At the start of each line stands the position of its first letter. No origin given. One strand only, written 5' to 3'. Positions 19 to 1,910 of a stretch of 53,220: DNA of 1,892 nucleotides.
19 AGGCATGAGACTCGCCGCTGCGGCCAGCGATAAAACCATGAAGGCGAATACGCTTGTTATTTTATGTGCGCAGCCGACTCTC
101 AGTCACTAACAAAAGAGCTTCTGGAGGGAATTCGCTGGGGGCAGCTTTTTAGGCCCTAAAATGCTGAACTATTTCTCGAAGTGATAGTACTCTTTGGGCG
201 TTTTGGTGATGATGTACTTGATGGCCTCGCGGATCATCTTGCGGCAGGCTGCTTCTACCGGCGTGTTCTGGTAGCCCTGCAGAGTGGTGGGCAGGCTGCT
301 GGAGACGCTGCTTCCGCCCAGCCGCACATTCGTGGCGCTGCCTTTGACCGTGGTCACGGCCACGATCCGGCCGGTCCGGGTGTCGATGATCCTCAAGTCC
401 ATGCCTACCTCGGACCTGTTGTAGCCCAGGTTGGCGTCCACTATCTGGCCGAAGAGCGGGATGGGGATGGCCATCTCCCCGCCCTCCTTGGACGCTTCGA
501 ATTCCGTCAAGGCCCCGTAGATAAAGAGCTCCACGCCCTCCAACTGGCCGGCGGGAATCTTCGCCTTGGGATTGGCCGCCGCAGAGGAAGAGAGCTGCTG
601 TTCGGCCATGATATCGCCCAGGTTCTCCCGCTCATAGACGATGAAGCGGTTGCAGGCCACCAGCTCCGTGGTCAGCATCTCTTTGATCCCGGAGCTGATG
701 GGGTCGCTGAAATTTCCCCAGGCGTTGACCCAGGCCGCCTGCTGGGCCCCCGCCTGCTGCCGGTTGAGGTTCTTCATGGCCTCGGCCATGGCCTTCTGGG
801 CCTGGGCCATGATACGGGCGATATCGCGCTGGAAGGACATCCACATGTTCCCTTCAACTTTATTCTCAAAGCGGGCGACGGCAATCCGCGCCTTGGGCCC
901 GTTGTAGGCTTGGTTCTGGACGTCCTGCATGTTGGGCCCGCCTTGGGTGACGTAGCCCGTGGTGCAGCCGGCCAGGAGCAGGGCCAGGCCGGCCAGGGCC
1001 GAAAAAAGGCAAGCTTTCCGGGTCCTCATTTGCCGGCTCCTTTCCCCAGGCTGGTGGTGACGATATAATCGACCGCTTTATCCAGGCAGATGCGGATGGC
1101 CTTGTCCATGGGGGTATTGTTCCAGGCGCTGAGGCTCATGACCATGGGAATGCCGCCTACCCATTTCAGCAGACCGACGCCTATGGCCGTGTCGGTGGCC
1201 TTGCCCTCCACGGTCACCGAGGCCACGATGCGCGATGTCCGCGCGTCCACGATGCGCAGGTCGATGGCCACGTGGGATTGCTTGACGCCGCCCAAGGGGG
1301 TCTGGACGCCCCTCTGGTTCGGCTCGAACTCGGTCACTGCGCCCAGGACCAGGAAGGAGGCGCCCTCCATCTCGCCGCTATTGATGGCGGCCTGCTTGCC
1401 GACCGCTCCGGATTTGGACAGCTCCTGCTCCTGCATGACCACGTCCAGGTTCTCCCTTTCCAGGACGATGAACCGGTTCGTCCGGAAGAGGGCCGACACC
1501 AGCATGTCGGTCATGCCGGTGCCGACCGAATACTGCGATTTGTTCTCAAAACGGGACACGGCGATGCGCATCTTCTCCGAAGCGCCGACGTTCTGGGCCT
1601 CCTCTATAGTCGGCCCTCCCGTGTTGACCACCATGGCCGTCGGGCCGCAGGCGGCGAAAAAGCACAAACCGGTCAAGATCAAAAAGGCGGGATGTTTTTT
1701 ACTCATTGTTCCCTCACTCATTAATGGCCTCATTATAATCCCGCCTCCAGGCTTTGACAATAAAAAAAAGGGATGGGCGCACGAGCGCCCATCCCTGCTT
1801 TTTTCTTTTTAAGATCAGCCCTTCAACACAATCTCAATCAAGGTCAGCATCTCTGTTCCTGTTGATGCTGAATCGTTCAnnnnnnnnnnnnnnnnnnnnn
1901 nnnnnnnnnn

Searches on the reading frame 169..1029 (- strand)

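Call 3: search_protein_families(library=pfam, proteins=[window:169-1029:-], max_evalue=1)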
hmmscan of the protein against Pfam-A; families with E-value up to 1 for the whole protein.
window:169-1029:- (286 aa): 1 family
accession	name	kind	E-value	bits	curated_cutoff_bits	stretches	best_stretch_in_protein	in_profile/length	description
PF03783.19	CsgG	-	9.7e-30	103.9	20.8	1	75-279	4-203/210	Curli production assembly/transport component CsgG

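Call 4: search_protein_families(library=ncbifam, proteins=[window:169-1029:-], max_evalue=1)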
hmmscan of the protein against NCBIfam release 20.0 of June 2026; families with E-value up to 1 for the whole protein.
window:169-1029:- (286 aa): 5 families
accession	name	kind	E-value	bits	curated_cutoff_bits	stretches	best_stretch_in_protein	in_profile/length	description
NF011731.0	PRK15184.1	equivalog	5.2e-06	26.1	505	1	105-228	69-193/277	curli production assembly/transport protein CsgG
NF037935.1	holdfast_HfaB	equivalog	0.00019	20.8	300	1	153-270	129-253/264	holdfast anchoring protein HfaB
TIGR02722.1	lp_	equivalog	0.018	15.1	110.55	0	10-41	5-36/189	penicillin-binding protein activator LpoB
NF003242.0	PRK04200.1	equivalog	0.1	11.4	426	1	67-115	180-228/395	cofactor-independent phosphoglycerate mutase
NF052375.1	antisigma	equivalog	0.17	11.9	100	1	8-80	88-159/217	anti-sigma factor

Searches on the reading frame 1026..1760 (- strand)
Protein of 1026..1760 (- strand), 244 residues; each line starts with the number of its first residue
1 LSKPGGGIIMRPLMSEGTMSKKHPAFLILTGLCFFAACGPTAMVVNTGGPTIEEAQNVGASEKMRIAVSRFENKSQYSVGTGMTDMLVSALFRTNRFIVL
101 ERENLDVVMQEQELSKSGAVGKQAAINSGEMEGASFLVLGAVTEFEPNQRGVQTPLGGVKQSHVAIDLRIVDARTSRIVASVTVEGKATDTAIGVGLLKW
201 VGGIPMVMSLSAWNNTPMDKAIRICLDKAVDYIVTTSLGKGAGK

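Call 3: search_protein_families(library=pfam, proteins=[window:1026-1760:-], max_evalue=1)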
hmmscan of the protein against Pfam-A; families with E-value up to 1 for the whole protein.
window:1026-1760:- (244 aa): 5 families
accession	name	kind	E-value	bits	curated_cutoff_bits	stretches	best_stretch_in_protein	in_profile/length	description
PF03783.19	CsgG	-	1.3e-39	136.1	20.8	1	60-241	6-204/210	Curli production assembly/transport component CsgG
PF13036.11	LpoB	-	1.1e-06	29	22.3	1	64-179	30-140/147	Peptidoglycan-synthase activator LpoB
PF04052.18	TolB_N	-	0.01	16.3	22.4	1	59-110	8-60/106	TolB amino-terminal domain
PF14366.11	DUF4410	-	0.088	13.3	26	1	127-187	54-115/120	Domain of unknown function (DUF4410)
PF19026.7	UBA_HYPK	-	0.19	11.6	27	1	98-119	1-22/41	HYPK UBA domain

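Call 4: search_protein_families(library=ncbifam, proteins=[window:1026-1760:-], max_evalue=1)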
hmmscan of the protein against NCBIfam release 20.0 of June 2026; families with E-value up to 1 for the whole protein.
window:1026-1760:- (244 aa): 3 families
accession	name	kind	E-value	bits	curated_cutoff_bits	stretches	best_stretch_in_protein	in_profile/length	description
NF037935.1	holdfast_HfaB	equivalog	1.3e-07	31.1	300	1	79-232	77-255/264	holdfast anchoring protein HfaB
NF011731.0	PRK15184.1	equivalog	3.1e-05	23.6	505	1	78-200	74-208/277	curli production assembly/transport protein CsgG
TIGR02722.1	lp_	equivalog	0.00012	22.2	110.55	1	62-146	68-154/189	penicillin-binding protein activator LpoB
